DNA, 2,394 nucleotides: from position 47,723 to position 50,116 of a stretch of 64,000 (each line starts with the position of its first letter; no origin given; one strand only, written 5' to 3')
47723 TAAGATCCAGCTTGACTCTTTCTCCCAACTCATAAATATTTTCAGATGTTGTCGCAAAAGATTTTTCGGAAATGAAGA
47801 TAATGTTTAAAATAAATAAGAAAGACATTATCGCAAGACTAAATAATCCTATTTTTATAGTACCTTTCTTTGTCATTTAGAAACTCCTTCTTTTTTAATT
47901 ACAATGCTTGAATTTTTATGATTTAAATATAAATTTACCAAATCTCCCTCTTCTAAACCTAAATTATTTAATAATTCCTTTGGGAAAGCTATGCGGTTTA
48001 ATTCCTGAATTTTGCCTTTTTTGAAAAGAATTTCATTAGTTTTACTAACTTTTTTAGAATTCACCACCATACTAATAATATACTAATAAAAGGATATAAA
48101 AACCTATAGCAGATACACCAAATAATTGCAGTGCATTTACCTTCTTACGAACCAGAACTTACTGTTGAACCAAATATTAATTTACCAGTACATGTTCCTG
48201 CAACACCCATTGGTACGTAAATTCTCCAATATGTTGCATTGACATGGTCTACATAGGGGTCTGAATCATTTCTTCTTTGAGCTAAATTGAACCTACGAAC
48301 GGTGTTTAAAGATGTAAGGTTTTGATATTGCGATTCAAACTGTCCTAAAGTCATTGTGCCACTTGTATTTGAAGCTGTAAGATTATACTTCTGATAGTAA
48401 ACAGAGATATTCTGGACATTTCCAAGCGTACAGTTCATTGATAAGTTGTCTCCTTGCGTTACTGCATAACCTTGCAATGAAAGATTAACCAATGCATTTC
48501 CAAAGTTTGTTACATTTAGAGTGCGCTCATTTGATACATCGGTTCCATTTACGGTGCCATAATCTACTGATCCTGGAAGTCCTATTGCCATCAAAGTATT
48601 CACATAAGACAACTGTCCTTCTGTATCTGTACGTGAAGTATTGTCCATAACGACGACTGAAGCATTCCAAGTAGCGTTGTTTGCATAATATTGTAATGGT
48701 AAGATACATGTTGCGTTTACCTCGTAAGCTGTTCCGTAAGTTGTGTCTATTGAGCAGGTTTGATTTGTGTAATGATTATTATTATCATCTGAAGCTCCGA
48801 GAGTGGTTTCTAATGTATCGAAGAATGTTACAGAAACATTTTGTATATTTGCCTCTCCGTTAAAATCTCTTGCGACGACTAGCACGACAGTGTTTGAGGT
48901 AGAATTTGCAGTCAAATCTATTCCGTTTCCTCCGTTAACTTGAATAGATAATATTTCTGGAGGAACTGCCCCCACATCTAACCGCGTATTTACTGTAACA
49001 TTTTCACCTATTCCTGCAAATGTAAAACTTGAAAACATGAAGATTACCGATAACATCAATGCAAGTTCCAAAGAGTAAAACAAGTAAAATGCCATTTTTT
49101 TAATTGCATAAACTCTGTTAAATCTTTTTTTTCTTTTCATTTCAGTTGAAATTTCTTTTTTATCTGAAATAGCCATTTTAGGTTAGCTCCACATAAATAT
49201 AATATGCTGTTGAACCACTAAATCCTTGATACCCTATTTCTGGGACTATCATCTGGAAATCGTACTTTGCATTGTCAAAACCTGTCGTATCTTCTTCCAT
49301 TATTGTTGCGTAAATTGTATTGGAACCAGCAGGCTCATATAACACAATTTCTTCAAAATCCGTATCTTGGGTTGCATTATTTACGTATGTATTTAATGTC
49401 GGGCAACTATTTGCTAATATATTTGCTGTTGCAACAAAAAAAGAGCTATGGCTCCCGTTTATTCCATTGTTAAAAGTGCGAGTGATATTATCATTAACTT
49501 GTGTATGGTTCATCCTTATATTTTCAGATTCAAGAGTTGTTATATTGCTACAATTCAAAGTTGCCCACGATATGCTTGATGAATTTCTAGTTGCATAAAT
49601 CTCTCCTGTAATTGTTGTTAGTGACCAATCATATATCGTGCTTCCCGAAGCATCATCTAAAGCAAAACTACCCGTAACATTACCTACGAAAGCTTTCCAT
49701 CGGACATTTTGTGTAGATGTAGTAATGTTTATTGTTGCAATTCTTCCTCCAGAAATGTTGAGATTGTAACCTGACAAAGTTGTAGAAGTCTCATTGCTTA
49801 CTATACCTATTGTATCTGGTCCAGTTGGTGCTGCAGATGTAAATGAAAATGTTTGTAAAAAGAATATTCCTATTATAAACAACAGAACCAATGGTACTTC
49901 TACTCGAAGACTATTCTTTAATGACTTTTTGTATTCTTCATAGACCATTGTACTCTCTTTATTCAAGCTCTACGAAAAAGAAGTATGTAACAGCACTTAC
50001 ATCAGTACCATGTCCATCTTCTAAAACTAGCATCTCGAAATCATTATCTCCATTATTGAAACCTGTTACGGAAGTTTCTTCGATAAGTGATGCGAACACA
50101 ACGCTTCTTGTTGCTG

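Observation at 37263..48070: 10.6-kb gene for a 3537-aa surface protein, translationally coupled to an upstream AbrB-like gene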

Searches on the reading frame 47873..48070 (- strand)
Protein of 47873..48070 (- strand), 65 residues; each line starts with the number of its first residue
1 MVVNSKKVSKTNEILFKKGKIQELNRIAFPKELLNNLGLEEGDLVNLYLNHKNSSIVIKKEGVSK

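Call 6: search_protein_families(library=pfam, proteins=[window:47873-48070:-], max_evalue=0.1)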
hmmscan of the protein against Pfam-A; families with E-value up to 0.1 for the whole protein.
window:47873-48070:- (65 aa): 2 families
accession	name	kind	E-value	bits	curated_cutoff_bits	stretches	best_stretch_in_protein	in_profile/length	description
PF04014.23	MazE_antitoxin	-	2.2e-05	24.7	24.7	1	30-61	13-43/48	Antidote-toxin recognition MazE, bacterial antitoxin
PF10156.14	Med17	-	0.033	13.4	21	1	19-59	311-351/454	Subunit 17 of Mediator complex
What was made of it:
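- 47873..48070 (-): 65-aa AbrB/SpoVT-fold protein with a Lys-rich N-terminal tail and one swapped-hairpin domain. It is the first cistron. Pfam PF04014 24.7 bits, equal to the cut-off (call 6).
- On AbrB/SpoVT-type DNA-binding domain (Pfam PF04014, TIGR01439): PF04014 scores 24.7 bits, equal to the cut-off (call 6).
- Checked: The small ORF matches Pfam PF04014 at exactly the gathering score of 24.7 bits (call 6).
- The best Pfam name is MazE_antitoxin (call 6).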

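Call 14: find_encoding_contigs(protein=window:47873-48070:-, flank=10000, max_places=10)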
Protein window:47873-48070:- (65 aa): 22 contigs read that carry it; 10 places shown.
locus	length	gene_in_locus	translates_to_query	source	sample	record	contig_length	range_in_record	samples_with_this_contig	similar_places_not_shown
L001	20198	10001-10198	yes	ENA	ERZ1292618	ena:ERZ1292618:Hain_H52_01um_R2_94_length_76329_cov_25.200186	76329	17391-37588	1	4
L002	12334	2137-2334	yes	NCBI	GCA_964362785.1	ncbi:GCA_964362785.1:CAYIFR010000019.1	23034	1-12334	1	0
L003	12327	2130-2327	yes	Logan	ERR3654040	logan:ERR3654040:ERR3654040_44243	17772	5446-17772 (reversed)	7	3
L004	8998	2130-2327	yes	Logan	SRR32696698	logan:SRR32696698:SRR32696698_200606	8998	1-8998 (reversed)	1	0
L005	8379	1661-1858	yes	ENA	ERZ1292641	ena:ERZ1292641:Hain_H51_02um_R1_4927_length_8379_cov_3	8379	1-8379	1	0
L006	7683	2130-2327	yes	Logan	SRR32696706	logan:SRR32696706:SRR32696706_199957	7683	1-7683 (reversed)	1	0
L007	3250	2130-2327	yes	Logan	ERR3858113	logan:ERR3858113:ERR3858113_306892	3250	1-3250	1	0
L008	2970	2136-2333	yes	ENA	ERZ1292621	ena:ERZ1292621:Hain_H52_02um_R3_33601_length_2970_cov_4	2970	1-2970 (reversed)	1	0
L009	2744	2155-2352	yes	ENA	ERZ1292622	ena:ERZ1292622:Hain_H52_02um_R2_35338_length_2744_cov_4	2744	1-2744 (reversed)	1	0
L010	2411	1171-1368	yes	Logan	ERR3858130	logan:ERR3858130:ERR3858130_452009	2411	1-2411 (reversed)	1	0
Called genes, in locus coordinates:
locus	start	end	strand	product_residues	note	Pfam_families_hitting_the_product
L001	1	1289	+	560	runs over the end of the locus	-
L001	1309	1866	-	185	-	-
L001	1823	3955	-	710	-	-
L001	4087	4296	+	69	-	-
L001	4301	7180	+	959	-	PF00801:PKD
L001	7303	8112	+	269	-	-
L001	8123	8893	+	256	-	-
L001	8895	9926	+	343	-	-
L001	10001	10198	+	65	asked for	-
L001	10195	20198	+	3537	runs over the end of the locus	PF19077:Big_13 (faint)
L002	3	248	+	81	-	?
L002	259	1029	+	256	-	-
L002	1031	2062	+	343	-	-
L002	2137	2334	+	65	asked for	-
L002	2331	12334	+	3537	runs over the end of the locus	PF19077:Big_13 (faint)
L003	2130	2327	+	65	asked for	-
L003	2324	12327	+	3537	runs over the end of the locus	PF19077:Big_13 (faint)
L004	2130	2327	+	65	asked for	-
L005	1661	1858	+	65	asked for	-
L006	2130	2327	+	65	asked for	-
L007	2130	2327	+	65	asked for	-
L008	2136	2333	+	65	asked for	-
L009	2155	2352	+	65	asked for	-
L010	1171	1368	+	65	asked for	-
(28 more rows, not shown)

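Call 15: find_homologous_proteins(query=window:47873-48070:-, max_evalue=0.01)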
Query window:47873-48070:- (65 aa): 1 proteins with E <= 0.01 among 2 candidates.
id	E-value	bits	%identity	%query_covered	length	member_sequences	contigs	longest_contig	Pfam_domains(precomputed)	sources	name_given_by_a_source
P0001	3.5e-32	126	100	100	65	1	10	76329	-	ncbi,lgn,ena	ncbi:MAG: hypothetical protein AABW89_02425 [Nanoarchaeota archaeon]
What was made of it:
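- Tried and rejected: A word-based homologue search with the 65-aa protein returned only itself (call 15).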

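Call 44: search_solved_structures(query=A3, max_evalue=10, show_alignments=2)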
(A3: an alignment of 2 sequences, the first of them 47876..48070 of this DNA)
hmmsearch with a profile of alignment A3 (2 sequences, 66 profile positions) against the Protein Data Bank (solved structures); distinct sequences matched with E-value up to 10: 14.
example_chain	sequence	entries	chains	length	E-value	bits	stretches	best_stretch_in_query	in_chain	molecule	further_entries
2ro5_A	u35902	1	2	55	8.7e-05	25.4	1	20-64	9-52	Stage V sporulation protein T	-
1z0r_A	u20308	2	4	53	0.00017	24.4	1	20-61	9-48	Transition state regulatory protein abrB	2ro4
2k1n_A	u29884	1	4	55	0.00019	24.2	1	20-61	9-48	AbrB family transcriptional regulator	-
1yfb_A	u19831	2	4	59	0.00021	24.1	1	20-61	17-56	Transition state regulatory protein abrB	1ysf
2w1t_A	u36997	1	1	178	0.00041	23.2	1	20-63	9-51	STAGE V SPORULATION PROTEIN T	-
2w1t_B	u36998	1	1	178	0.00091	22.1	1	20-63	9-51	STAGE V SPORULATION PROTEIN T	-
2fy9_A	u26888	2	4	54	0.0055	19.6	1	20-61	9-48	Putative transition state regulator abh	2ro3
7dww_B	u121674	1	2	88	0.06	16.3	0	25-47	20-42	msDPBB_sym2 protein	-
2a4v_A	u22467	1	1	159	0.15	15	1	39-63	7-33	Peroxiredoxin DOT5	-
3iqc_A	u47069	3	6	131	0.3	14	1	20-50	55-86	Flagellar protein | Flagellar secretion chaperone FliS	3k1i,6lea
5j8q_A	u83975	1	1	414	1.1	12.2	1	11-54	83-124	Cysteine desulfurase SufS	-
7e6d_A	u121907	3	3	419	1.1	12.2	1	11-54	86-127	Cysteine desulfurase SufS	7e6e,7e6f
7e6a_A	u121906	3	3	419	1.1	12.2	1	11-54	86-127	Cysteine desulfurase SufS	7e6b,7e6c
5xt5_A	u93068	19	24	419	1.1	12.2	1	11-54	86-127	Cysteine desulfurase SufS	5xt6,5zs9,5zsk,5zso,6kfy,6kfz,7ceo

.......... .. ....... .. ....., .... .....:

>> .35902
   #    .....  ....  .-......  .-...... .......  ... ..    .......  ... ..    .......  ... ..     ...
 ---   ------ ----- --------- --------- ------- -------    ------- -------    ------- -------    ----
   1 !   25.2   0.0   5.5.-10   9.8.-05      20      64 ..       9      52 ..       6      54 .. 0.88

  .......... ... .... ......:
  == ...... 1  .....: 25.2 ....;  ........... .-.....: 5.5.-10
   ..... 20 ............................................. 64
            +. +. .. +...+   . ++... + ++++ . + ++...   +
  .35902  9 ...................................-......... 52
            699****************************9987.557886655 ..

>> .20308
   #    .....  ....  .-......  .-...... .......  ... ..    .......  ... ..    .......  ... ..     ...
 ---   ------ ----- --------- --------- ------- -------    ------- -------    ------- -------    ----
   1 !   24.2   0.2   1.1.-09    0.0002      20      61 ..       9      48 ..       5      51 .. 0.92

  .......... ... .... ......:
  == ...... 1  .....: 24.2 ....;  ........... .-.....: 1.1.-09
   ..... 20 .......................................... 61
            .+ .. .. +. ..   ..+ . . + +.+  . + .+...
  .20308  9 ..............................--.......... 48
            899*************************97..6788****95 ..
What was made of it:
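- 47873..48070 (-): PDB profile hits: SpoVT 8.7e-5, AbrB 1.7e-4 (call 44).
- On AbrB/SpoVT-type DNA-binding domain (Pfam PF04014, TIGR01439): A two-sequence profile hits SpoVT at 8.7e-5, AbrB at 1.7e-4 and Abh at 5.5e-3 over the full domain (call 44).
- Closest known: AbrB/SpoVT/Abh transition-state regulators. Same: A ~45-aa domain that aligns over the whole swapped-hairpin unit (call 44).
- Checked: A profile of it hits SpoVT, AbrB and Abh N-domains in the PDB at E 9e-5 to 5e-3 (call 44).
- The closest solved relatives are the transition-state regulators SpoVT, AbrB and Abh, not MazE (call 44).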

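Call 59: search_protein_families(library=ncbifam, proteins=[window:47876-48070:-], max_evalue=1)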
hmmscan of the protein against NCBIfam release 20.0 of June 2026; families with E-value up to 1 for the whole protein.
window:47876-48070:- (65 aa): 6 families
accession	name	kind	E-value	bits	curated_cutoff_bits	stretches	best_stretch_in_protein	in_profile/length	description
TIGR01439.1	lp_hng_hel_AbrB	domain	7.8e-05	22.3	28.3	1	20-60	3-42/44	transcriptional regulator, AbrB family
TIGR02609.1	doc_partner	hypoth_equivalog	0.0028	18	55.9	1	29-59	14-42/74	putative addiction module antidote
TIGR02851.1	spore_V_T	equivalog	0.004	17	235.9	1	20-60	8-47/180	stage V sporulation protein T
NF045873.1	F420_non_VhuD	exception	0.0044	17.1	215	1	9-50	63-103/132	F420-non-reducing hydrogenase iron-sulfur subunit VhuD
NF033820.0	STM0539_fam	subfamily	0.044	13.4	50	1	3-62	63-121/141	STM0539 family protein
NF050106.1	TA_MazE_antitoxin_Deino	equivalog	0.061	13.5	65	1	26-53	2-29/65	type II toxin-antitoxin system MazE family antitoxin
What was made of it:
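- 47873..48070 (-): TIGR01439 22.3 bits, below the cut-off (call 59).
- On Type II toxin-antitoxin system (MazEF/VapBC): The downstream gene is the 3537-aa secreted protein and carries no toxin domain (calls 6, 59).
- AbrB fold: calls 6, 44, 59.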

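Call 66: find_related_loci(query=A3, collection=metagenome_contigs, flank=6000)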
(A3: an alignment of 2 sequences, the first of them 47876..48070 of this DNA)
Query A3 (65 aa) in metagenome_contigs; peptide patterns used: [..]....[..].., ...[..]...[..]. (x = any residue, [..] = any of these).
403 stretches matched a pattern; 2 encode a relative of the query (tblastn E <= 1e-3); 2 distinct loci.
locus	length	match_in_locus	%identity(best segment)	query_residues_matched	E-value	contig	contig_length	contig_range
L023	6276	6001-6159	60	10-61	3e-16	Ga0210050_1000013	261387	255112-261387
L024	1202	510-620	49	14-50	8e-8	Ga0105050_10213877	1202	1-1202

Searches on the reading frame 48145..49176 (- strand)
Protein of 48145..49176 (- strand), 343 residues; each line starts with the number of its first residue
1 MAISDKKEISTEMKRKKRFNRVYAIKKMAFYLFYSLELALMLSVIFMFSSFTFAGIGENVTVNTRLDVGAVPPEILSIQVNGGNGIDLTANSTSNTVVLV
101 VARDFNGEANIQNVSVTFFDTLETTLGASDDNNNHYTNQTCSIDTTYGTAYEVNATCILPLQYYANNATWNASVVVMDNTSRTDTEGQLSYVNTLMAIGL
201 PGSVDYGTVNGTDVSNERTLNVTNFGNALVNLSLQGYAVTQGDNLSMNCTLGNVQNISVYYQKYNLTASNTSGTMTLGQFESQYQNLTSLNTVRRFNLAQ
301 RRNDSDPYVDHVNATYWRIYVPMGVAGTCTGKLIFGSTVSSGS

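Call 8: search_protein_families(library=pfam, proteins=[window:48145-49176:-], max_evalue=0.01)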
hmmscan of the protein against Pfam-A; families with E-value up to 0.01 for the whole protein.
window:48145-49176:- (343 aa): 0 families

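Call 59: search_protein_families(library=ncbifam, proteins=[window:48148-49176:-], max_evalue=1)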
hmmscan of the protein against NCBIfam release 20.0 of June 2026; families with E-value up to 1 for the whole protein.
window:48148-49176:- (343 aa): 0 families
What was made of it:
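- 48145..49176 (-): 343-aa secreted protein, the 'f343' family and third member of the conserved triad. No Pfam or NCBIfam match (calls 8, 59).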

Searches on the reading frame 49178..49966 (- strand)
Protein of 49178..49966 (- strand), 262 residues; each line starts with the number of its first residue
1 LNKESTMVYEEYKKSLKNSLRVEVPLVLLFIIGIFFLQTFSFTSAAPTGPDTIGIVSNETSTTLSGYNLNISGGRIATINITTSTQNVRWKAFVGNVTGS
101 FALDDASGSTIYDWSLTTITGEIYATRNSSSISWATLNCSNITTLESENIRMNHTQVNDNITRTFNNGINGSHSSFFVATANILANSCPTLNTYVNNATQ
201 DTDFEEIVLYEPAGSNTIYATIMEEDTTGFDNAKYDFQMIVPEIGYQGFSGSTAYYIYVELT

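Call 8: search_protein_families(library=pfam, proteins=[window:49178-49966:-], max_evalue=0.01)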
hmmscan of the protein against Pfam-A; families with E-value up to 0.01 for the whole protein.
window:49178-49966:- (262 aa): 0 families

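Call 59: search_protein_families(library=ncbifam, proteins=[window:49181-49948:-], max_evalue=1)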
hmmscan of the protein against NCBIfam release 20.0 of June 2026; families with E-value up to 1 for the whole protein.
window:49181-49948:- (256 aa): 1 family
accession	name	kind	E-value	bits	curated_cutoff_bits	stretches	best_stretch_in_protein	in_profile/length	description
NF045996.1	MAG0920_fam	subfamily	0.12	11.8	43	1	125-191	23-90/232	MAG0920 family protein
